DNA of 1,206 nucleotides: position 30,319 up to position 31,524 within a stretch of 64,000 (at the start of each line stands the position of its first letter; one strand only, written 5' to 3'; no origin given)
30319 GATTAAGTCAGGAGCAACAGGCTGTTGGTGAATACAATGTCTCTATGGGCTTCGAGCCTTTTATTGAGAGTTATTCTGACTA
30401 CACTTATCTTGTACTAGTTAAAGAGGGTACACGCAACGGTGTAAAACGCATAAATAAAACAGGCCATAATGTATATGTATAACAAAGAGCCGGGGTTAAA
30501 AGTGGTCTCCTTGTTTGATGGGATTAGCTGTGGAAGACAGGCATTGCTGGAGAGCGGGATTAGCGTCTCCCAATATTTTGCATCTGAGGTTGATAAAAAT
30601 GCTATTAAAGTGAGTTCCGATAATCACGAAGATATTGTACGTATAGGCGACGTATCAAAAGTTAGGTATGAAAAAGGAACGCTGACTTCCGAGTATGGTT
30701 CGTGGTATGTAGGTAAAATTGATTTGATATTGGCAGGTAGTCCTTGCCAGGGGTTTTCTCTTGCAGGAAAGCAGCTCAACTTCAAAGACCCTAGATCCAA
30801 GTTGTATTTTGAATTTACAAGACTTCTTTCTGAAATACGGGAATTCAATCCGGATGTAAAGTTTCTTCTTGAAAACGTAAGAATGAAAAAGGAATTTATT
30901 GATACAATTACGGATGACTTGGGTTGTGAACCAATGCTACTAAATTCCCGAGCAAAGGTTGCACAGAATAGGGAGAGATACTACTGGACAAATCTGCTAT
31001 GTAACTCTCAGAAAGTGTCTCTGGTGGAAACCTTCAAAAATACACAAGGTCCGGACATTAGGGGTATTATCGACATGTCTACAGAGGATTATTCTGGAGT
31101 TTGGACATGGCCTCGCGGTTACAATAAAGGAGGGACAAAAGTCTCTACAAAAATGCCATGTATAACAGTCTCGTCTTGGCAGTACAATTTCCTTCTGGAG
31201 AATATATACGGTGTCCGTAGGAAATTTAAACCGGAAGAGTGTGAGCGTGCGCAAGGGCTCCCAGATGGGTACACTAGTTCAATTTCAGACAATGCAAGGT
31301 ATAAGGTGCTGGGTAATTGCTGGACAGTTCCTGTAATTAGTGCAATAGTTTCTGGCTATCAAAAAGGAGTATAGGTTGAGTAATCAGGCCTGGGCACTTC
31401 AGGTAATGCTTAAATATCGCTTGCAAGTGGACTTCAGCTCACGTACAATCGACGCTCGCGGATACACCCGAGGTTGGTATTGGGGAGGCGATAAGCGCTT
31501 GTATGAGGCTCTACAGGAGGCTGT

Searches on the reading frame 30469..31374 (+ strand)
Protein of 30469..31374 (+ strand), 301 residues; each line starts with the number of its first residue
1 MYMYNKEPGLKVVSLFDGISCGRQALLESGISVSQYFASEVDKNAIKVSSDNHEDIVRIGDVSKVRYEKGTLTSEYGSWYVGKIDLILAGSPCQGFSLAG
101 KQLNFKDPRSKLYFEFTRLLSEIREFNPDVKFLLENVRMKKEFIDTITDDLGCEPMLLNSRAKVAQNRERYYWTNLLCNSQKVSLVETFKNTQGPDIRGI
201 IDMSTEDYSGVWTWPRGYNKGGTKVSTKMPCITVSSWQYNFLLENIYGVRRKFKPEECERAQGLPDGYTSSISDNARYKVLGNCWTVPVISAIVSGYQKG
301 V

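Call 47: search_protein_families(library=phrogs, proteins=[window:30469-31374:+], max_evalue=0.00001)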
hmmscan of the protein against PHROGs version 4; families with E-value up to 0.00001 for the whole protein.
window:30469-31374:+ (301 aa): 7 families
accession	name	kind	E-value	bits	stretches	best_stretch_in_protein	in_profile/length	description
phrog_116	-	other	3.4e-57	195.3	1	6-295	204-487/779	DNA methyltransferase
phrog_363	-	other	4.9e-25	89.4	1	4-298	48-313/327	DNA methyltransferase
phrog_16528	-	other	3.8e-16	60.4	1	243-296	164-216/236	DNA methyltransferase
phrog_17284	-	unknown function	4.3e-12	46.8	1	249-296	158-209/245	-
phrog_16427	-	other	2.4e-08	35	1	251-295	118-166/235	DNA methyltransferase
phrog_26324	-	other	1e-06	29.9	1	247-295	145-201/210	DNA methyltransferase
phrog_13621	-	unknown function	1.4e-06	29.2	1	251-295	55-106/121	-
